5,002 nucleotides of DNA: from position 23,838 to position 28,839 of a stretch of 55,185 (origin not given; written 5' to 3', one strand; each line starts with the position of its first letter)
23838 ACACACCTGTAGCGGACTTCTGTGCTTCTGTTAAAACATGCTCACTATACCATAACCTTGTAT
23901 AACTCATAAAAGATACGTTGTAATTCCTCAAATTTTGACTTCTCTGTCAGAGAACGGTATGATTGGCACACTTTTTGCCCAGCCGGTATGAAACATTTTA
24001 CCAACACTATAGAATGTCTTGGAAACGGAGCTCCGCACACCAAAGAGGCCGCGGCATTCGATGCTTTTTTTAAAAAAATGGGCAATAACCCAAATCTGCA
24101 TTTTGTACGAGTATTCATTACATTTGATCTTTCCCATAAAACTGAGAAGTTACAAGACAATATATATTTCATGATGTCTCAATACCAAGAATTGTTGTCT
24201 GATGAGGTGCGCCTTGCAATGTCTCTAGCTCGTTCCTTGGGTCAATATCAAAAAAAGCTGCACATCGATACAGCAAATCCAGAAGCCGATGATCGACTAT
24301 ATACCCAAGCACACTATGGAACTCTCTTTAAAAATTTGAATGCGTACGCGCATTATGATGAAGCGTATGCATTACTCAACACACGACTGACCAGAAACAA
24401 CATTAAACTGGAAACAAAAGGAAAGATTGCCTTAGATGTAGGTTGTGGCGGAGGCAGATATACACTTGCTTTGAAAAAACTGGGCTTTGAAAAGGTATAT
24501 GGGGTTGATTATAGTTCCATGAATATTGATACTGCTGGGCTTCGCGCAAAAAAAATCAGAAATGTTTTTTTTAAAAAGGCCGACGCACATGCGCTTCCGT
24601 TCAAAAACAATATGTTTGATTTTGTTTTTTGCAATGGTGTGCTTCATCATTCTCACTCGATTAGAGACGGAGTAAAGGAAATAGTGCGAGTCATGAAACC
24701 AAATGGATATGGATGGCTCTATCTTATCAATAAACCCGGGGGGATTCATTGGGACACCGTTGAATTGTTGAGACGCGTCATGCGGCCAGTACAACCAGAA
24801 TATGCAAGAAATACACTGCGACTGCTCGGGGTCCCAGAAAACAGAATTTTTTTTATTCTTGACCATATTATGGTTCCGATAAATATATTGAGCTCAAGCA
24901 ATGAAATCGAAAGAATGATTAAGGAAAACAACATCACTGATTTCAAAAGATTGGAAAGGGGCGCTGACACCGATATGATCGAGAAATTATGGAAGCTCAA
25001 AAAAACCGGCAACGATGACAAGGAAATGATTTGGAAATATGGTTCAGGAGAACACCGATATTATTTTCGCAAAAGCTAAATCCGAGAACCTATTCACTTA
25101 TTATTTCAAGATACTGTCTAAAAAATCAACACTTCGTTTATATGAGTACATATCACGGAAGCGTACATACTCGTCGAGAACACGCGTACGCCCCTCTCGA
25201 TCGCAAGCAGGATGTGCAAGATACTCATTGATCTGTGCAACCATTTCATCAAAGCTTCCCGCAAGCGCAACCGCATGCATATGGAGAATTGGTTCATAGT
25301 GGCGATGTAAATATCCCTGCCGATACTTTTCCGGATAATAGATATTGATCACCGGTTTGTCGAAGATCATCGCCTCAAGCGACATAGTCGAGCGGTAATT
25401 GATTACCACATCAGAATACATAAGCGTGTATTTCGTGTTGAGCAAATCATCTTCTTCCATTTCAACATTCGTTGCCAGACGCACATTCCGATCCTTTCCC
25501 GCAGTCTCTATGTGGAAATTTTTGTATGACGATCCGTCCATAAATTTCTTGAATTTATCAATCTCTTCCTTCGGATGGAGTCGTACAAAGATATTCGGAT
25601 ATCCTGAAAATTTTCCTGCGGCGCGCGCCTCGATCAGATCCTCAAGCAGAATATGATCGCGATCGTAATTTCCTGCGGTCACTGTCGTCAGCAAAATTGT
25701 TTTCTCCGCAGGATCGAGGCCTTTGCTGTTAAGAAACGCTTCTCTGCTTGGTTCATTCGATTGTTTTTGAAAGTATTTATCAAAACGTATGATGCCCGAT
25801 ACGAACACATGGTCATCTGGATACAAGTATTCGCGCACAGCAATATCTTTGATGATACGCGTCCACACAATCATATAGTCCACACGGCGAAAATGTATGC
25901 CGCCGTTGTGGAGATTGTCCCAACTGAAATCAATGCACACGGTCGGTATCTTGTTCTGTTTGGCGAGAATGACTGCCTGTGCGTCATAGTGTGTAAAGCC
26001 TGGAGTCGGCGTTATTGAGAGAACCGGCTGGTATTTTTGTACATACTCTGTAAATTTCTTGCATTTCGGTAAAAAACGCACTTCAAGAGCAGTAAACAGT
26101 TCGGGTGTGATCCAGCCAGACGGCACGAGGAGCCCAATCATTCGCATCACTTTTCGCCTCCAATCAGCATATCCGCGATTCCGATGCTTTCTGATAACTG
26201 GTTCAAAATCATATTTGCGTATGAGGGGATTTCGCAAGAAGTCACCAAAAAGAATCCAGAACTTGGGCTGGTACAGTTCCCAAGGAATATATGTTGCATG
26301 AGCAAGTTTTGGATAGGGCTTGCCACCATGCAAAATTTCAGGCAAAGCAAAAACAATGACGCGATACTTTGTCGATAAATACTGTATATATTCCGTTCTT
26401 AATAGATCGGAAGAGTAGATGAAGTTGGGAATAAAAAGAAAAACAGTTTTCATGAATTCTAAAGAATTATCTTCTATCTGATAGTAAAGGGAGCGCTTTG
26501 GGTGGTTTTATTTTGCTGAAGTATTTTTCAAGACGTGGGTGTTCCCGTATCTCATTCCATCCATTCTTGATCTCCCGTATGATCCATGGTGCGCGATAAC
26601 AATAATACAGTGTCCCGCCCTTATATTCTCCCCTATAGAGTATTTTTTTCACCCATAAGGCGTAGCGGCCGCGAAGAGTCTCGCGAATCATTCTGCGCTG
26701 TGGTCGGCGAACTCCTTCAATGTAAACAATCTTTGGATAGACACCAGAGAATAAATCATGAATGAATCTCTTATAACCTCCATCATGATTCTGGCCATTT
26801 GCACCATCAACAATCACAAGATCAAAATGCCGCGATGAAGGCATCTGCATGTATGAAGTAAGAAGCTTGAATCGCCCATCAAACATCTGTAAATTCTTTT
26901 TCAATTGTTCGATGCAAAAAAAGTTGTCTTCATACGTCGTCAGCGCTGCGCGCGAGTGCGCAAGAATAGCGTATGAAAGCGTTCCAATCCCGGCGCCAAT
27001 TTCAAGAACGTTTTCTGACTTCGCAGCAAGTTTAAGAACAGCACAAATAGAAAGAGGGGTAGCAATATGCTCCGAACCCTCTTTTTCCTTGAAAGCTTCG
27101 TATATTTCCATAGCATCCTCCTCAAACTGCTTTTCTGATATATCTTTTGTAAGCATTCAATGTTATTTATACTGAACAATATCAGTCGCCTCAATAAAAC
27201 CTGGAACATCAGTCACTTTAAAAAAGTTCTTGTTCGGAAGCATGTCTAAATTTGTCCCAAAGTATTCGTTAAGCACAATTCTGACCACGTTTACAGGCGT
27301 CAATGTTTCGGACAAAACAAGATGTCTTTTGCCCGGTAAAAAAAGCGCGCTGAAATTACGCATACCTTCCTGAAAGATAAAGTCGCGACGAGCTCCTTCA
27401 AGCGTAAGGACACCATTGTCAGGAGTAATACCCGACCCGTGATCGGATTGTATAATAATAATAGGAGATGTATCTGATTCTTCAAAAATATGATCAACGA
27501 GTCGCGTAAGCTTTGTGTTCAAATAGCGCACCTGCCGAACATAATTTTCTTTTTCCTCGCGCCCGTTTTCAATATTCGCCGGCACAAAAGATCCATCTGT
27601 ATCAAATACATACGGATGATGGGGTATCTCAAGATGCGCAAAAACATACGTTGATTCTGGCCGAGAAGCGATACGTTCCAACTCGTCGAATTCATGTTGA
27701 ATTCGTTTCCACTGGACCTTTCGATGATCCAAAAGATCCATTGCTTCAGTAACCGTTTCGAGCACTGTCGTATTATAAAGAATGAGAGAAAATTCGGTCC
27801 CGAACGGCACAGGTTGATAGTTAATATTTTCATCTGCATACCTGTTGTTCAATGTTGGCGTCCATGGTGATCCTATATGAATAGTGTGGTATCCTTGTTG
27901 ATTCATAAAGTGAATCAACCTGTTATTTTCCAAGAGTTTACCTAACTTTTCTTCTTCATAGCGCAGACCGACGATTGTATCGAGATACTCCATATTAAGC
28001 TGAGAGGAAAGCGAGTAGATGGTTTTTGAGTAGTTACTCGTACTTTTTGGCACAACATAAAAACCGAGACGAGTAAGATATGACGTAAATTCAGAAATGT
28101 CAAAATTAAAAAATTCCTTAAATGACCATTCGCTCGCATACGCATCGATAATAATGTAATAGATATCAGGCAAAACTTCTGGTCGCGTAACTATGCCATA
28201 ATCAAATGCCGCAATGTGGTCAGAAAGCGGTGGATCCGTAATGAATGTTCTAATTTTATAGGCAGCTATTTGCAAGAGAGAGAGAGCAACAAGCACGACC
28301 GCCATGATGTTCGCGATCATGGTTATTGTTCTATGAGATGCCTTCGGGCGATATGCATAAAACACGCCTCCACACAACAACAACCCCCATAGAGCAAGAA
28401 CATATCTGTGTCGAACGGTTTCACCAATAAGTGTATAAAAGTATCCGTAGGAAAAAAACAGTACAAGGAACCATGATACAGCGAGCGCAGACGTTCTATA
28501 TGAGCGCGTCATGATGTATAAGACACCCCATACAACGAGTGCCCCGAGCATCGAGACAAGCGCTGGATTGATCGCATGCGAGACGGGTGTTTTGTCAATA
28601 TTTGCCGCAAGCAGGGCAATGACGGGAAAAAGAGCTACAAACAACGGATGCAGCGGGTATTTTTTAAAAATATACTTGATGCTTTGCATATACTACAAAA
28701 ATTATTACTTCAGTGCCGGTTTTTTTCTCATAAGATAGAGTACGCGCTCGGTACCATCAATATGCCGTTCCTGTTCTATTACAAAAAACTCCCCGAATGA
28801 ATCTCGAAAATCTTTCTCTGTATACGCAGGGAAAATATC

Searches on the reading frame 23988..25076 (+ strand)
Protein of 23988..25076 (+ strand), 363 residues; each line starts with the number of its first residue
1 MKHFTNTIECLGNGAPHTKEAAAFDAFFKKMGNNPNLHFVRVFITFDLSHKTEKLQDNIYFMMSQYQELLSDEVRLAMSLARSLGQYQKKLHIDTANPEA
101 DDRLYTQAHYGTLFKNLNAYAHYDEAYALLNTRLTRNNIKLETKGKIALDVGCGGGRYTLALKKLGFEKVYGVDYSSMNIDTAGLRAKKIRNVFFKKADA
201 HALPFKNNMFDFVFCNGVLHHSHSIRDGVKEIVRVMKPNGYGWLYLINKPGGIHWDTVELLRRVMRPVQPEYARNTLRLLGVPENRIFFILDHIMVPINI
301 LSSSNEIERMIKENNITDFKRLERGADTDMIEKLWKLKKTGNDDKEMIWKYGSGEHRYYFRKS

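Call 8: search_protein_families(library=pfam, proteins=[window:23988-25076:+], max_evalue=0.001)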
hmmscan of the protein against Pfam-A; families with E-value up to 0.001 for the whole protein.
window:23988-25076:+ (363 aa): 13 families
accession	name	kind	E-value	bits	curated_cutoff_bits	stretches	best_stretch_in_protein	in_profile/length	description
PF08241.18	Methyltransf_11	-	7.9e-25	87.8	21.2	1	149-241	1-92/95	Methyltransferase domain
PF13649.12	Methyltransf_25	-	2.6e-21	76.6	27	1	149-240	2-97/97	Methyltransferase domain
PF13847.12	Methyltransf_31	-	5.1e-18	65.6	27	1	143-241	2-106/145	Methyltransferase domain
PF08242.18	Methyltransf_12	-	4.2e-15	56.7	30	1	149-240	1-96/98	Methyltransferase domain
PF13489.12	Methyltransf_23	-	1.2e-14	54.8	27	1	140-241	18-113/164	Methyltransferase domain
PF01209.24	Ubie_methyltran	-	4.8e-09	36.4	20.1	1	138-241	41-148/233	ubiE/COQ5 methyltransferase family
PF06325.19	PrmA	-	4.7e-07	30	22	1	142-241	159-255/296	Ribosomal protein L11 methyltransferase (PrmA)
PF08003.17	Methyltransf_9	-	2.4e-05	23.9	23.8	1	142-240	113-213/315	Protein of unknown function (DUF1698)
PF05175.20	MTS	-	4.3e-05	23.7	23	1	121-229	14-118/170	Methyltransferase small domain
PF07021.18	MetW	-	9e-05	22.6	21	1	143-237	12-103/193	Methionine biosynthesis protein MetW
PF01728.25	FtsJ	-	0.0001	22.7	24.1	1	140-218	17-100/181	FtsJ-like methyltransferase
PF03848.20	TehB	-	0.00036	20.5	20.4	1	138-241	25-129/193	Tellurite resistance protein TehB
PF05401.17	NodS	-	0.00053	20.3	24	1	147-240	46-140/201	Nodulation protein S (NodS)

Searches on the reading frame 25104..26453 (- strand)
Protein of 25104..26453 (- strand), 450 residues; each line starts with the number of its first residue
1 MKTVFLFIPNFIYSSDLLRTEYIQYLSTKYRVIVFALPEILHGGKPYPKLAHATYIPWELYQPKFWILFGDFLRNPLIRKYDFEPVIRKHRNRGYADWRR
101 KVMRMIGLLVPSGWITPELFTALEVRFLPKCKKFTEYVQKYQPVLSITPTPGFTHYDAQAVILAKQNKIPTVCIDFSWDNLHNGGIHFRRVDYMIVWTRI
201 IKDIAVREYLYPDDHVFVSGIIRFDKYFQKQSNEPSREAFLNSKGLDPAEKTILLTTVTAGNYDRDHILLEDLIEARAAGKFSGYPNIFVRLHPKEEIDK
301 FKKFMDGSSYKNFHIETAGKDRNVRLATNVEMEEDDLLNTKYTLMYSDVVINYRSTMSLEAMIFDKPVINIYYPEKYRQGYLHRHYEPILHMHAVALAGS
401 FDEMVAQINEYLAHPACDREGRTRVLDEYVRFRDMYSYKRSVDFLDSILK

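Call 4: search_protein_families(library=pfam, proteins=[window:25104-26453:-], max_evalue=1)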
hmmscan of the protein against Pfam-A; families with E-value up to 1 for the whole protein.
window:25104-26453:- (450 aa): 4 families
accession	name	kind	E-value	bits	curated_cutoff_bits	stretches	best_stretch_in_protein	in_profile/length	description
PF04464.20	Glyphos_transf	-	2.7e-06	27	22.1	1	189-443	133-363/367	CDP-Glycerol:Poly(glycerophosphate) glycerophosphotransferase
PF04695.18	Pex14_N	-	0.12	12.5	23.2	1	231-255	20-44/46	Pex14 N-terminal domain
PF17202.10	sCache_3_3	-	0.16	12.8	28.8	1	299-379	11-84/107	Single cache domain 3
PF03143.23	GTP_EFTU_D3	-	0.24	12.1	27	1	377-409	21-53/106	Elongation factor Tu C-terminal domain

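Call 6: search_protein_families(library=ncbifam, proteins=[window:25104-26453:-], max_evalue=1)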
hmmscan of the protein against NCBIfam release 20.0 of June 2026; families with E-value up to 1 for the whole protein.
window:25104-26453:- (450 aa): 3 families
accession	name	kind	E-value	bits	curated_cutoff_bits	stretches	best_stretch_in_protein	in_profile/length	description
NF046086.1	BFO_1060_trans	domain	2.2e-21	76.4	200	2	131-276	36-188/365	BFO_1060 family glycosyltransferase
TIGR04396.2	surf_polysacc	subfamily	2.2e-11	43.6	125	2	287-449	225-363/427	surface carbohydrate biosynthesis protein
NF041711.1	TagprimaseTarB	equivalog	0.027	13.7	500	1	334-389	255-312/362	teichoic acid glycerol-phosphate primase TarB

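Call 20: find_homologous_proteins(query=window:25104-26453:-, max_evalue=0.001)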
Query window:25104-26453:- (450 aa): 325 proteins with E <= 0.001 among 6886 candidates; the best 120 are listed.
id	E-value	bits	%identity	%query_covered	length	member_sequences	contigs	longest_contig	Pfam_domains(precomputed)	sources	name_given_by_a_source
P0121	0.0e+0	1047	100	100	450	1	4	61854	PF04464.21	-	-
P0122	1.6e-258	876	82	100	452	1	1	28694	PF04464.21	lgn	-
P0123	2.1e-258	876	83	100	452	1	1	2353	PF04464.21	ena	-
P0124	1.4e-256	870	83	100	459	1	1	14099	PF04464.21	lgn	-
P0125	1.9e-249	846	80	100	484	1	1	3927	PF04464.21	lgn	-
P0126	8.8e-231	785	73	100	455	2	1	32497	PF04464.21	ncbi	-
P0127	1.1e-227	775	73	100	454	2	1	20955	PF04464.21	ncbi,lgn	-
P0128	2.9e-174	598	59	100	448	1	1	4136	PF04464.21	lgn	-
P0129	8.8e-169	580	58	100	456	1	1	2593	PF04464.21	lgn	-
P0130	7.1e-165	568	53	100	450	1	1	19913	PF04464.21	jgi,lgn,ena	-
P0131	9.1e-164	564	56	100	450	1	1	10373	PF02350.26,PF04464.21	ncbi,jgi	jgi:hypothetical protein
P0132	6.7e-162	558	55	100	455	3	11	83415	PF04464.21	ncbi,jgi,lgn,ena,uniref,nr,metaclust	ncbi:MAG: hypothetical protein A2928_00130 [Candidatus Taylorbacteria bacterium RIFCSPLOWO2_01_FULL_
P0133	2.4e-160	553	54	100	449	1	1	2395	PF04464.21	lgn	-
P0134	1.5e-159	550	54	100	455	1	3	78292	PF04464.21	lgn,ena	-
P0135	1.3e-158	547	54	100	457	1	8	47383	-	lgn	-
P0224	3.6e-96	341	43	99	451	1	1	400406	PF04464.21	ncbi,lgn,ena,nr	ncbi:MAG: hypothetical protein G01um10143_134 [Parcubacteria group bacterium Gr01-1014_3]|nr:MAG: hy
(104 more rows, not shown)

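Call 28: find_encoding_contigs(protein=P0224, flank=10000, max_places=1)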
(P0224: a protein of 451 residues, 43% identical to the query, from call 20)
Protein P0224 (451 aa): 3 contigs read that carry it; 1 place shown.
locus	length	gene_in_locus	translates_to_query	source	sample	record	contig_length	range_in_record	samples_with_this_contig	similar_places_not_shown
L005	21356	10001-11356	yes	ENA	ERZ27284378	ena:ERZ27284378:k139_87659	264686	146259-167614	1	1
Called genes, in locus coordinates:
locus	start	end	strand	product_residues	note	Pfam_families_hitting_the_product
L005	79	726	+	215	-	PF00483:NTP_transferase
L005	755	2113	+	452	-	PF04464:Glyphos_transf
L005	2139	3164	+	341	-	PF00583:Acetyltransf_1 (weak), PF13508:Acetyltransf_7 (faint)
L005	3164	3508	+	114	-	PF01648:ACPS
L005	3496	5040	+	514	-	PF00501:AMP-binding, PF13193:AMP-binding_C (weak)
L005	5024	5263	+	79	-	PF00550:PP-binding (weak)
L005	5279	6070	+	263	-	PF00763:THF_DHG_CYH, PF02882:THF_DHG_CYH_C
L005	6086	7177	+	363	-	PF00583:Acetyltransf_1 (faint)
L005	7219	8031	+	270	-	PF00551:Formyl_trans_N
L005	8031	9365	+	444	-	PF04464:Glyphos_transf (weak)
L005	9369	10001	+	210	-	PF03848:TehB (weak), PF13489:Methyltransf_23, PF08241:Methyltransf_11, PF13649:Methyltransf_25 (weak)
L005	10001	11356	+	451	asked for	PF04464:Glyphos_transf (faint)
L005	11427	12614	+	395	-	PF02350:Epimerase_2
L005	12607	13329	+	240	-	PF02348:CTP_transf_3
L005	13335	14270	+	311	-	PF00389:2-Hacid_dh, PF02826:2-Hacid_dh_C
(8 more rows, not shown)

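Call 38: search_dna_similar(query=window:25104-26453:-, collection=plasmids, mode=protein, max_evalue=0.001, max_rows=30)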
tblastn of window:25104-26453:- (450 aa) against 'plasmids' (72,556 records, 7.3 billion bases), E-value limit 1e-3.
No match.

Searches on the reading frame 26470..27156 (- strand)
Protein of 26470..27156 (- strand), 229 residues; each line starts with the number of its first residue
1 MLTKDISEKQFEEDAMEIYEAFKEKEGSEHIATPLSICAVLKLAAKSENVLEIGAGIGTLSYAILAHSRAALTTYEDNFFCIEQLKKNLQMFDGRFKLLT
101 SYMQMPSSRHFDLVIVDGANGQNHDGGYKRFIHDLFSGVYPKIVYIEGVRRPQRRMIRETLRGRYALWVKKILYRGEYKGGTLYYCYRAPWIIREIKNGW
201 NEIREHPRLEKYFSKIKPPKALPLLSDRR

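Call 8: search_protein_families(library=pfam, proteins=[window:26470-27156:-], max_evalue=0.001)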
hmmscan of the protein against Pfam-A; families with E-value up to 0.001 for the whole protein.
window:26470-27156:- (229 aa): 1 family
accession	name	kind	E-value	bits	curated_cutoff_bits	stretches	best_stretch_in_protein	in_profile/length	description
PF05175.20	MTS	-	2.2e-05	24.6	23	1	45-116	29-104/170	Methyltransferase small domain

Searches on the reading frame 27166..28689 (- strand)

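Call 8: search_protein_families(library=pfam, proteins=[window:27166-28689:-], max_evalue=0.001)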
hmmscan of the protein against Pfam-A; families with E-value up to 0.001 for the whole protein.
window:27166-28689:- (508 aa): 1 family
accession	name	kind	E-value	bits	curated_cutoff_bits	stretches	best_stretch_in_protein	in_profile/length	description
PF00884.28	Sulfatase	-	1.4e-07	31.6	25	1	224-427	53-251/301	Sulfatase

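Call 66: search_protein_families(library=ncbifam, proteins=[window:27166-28689:-], max_evalue=0.001)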
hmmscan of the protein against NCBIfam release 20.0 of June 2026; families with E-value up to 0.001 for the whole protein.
window:27166-28689:- (508 aa): 0 families
